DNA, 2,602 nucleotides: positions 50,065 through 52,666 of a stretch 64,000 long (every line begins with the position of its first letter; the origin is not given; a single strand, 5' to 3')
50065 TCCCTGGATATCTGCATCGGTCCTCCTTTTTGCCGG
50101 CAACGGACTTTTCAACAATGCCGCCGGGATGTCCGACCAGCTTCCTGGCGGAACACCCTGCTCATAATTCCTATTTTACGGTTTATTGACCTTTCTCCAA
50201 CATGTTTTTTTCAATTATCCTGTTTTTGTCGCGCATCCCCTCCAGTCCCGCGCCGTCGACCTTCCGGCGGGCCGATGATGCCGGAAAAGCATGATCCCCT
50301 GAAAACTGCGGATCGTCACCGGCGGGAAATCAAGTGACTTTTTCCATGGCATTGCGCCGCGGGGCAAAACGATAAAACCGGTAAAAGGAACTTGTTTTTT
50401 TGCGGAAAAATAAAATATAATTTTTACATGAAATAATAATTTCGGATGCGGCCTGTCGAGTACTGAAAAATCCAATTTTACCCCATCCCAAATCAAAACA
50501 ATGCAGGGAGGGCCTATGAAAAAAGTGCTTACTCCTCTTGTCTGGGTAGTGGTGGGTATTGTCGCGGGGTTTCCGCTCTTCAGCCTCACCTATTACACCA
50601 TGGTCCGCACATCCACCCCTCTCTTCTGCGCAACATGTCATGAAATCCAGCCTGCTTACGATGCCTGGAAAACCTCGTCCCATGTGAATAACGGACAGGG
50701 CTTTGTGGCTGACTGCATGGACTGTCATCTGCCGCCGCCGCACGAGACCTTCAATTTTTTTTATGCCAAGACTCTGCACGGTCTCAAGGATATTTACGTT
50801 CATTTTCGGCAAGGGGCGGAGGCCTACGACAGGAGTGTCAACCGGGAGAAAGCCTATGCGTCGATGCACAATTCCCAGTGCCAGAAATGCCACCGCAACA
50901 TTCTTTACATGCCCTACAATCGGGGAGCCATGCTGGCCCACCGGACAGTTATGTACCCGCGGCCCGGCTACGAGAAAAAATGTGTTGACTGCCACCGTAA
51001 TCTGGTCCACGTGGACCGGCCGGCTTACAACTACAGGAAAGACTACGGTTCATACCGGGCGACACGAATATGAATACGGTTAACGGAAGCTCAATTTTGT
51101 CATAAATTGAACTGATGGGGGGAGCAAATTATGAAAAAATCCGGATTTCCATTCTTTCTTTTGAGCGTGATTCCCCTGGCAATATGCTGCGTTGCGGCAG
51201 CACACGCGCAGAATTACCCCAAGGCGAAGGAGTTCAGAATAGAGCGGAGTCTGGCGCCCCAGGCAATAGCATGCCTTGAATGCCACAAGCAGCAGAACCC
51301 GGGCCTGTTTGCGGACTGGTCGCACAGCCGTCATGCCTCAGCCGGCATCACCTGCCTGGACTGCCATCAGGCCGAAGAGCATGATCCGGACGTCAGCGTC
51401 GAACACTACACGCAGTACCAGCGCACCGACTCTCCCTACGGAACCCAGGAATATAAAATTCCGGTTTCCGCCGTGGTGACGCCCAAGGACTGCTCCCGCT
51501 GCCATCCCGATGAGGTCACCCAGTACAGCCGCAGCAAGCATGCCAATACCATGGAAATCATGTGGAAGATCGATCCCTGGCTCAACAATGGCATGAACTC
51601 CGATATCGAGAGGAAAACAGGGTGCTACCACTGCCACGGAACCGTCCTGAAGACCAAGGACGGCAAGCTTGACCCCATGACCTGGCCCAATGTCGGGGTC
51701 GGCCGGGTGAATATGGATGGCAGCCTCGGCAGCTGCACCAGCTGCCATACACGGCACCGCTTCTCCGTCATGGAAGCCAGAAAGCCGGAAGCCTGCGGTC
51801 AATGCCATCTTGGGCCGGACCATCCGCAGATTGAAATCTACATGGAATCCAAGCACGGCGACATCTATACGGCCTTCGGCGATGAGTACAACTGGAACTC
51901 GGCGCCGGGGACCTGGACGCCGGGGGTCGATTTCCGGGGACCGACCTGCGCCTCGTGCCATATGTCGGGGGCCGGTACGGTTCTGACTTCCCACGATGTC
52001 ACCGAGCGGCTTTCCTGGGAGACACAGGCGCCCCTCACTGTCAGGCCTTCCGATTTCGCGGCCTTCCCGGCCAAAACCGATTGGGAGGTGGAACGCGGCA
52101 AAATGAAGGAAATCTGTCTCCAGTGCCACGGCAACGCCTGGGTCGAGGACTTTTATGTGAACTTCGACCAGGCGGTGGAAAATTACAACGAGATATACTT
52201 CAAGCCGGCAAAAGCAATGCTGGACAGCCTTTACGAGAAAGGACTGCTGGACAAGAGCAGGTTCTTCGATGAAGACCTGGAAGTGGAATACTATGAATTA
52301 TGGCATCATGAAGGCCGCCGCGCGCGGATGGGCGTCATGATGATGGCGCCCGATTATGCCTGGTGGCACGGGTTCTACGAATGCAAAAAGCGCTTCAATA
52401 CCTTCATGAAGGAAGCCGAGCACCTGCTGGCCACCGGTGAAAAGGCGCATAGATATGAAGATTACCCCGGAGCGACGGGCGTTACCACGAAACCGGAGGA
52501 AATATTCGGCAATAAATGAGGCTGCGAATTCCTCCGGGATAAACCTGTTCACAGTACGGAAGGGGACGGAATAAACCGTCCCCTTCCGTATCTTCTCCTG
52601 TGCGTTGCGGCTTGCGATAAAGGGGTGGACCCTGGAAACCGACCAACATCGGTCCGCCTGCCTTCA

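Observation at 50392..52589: Second nitrogen-oxide module: NapC/NirT-type tetrahaem plus a divergent HAO-family octahaem, with lower GC than octahaem 1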

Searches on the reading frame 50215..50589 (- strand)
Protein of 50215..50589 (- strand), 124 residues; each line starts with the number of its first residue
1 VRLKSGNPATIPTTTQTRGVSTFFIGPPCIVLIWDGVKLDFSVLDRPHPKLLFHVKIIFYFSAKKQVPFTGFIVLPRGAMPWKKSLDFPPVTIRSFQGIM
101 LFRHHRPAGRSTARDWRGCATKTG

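Call 38: search_protein_families(library=pfam, proteins=[window:50215-50589:-], max_evalue=0.001)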
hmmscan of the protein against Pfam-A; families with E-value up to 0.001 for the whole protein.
window:50215-50589:- (124 aa): 0 families

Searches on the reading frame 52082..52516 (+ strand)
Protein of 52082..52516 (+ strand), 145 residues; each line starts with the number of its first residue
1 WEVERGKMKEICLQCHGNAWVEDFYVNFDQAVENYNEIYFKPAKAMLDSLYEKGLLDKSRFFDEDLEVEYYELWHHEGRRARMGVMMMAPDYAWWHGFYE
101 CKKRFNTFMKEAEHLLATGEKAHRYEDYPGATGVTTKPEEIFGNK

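Call 26: search_solved_structures(query=window:52082-52516:+, max_evalue=10, show_alignments=5)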
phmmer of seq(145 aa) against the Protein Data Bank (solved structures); distinct sequences matched with E-value up to 10: 3.
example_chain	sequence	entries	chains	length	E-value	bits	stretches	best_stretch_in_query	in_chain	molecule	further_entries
4qo5_A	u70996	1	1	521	0.0043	20.2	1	5-105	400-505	Hypothetical multiheme protein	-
3myu_A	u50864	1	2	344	0.37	13.9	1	59-98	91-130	High affinity transport system protein p37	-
6h5l_A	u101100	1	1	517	1.6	11.8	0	5-56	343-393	Similar to hydroxylamine oxidoreductase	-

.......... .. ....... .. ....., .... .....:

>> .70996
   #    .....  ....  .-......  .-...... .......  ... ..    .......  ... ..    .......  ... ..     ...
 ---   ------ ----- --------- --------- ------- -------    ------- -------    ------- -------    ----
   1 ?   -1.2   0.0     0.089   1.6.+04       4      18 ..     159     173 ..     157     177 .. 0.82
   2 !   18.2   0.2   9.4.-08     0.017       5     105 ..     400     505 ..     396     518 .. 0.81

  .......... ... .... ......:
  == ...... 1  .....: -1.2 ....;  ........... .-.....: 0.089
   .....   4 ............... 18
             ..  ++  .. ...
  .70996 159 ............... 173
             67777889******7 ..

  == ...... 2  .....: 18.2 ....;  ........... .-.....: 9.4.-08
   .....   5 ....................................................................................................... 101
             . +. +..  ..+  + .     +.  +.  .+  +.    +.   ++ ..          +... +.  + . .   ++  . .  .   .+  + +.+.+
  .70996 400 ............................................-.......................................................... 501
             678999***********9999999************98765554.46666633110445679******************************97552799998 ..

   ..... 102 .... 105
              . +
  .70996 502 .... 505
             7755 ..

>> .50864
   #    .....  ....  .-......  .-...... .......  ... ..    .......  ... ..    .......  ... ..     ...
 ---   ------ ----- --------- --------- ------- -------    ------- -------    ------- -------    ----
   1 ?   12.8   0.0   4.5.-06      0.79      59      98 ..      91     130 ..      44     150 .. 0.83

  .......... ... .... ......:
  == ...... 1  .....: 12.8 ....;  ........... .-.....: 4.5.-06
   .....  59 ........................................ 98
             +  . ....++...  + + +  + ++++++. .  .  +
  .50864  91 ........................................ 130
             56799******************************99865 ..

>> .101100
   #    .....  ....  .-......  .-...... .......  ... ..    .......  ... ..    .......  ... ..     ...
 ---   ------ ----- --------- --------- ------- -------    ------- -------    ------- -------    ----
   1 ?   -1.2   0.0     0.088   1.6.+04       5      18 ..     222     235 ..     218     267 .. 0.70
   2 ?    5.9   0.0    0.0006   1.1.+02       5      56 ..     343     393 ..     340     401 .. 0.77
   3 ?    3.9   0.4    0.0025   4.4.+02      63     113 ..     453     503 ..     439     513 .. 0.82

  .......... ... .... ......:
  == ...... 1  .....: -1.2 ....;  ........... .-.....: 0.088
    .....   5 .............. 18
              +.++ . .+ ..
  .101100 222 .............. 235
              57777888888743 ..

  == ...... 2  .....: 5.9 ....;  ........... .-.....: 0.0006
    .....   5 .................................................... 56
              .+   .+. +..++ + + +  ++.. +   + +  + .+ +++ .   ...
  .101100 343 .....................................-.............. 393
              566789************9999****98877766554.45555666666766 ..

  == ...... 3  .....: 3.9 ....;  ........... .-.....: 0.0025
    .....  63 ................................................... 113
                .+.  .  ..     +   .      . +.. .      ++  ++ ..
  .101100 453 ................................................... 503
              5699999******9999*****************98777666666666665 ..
